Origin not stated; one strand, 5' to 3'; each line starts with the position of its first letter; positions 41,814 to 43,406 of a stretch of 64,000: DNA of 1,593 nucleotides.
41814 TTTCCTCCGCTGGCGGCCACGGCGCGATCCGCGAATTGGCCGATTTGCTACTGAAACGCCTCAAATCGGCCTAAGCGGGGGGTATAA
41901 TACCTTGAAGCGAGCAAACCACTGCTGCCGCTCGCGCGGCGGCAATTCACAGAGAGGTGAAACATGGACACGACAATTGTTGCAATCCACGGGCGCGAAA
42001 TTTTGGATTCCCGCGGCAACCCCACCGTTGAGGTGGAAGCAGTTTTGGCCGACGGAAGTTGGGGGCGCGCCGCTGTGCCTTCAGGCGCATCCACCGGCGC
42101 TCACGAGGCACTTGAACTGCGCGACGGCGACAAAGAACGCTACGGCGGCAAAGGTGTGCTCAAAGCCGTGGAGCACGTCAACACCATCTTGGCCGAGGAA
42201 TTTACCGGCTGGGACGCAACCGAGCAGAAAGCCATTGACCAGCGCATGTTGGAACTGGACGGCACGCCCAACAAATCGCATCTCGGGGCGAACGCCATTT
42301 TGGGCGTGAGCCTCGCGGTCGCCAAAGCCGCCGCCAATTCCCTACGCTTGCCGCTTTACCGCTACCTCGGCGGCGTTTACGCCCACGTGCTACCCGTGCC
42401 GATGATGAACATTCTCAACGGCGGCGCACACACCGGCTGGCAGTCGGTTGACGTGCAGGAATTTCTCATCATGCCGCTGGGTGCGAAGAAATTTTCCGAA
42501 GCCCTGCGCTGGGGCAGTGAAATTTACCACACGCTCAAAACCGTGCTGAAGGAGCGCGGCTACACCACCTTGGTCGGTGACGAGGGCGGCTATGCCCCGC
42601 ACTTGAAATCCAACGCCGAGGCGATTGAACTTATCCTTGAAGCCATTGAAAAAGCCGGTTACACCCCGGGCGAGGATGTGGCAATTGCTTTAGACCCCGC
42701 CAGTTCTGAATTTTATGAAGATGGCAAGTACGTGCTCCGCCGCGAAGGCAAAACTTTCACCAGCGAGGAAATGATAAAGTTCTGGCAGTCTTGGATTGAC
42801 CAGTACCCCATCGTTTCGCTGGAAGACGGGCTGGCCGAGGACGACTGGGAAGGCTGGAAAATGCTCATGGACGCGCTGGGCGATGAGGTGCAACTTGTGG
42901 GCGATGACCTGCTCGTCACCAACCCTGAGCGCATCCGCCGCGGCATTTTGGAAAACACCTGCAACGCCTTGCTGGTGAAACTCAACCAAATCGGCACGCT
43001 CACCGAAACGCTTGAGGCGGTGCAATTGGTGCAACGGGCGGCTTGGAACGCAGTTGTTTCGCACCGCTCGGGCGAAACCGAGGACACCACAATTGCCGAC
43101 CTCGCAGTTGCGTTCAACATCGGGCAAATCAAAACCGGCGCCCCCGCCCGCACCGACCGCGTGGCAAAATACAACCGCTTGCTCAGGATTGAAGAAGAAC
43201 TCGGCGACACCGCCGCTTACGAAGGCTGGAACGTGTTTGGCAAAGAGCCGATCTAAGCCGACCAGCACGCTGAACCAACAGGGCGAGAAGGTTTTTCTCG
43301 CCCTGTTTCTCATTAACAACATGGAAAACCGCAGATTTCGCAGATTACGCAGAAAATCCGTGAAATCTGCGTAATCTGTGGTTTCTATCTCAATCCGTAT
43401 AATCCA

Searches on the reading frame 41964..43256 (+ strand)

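Call 17: search_protein_families(library=pfam, proteins=[window:41964-43256:+])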
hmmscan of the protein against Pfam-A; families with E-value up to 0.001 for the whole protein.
window:41964-43256:+ (430 aa): 2 families
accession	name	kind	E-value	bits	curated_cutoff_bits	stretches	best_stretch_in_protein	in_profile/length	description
PF00113.28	Enolase_C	-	1.5e-127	425.4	21.5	1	141-424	2-292/296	Enolase, C-terminal TIM barrel domain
PF03952.21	Enolase_N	-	7.4e-61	204.5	35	1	5-135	1-131/131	Enolase, N-terminal domain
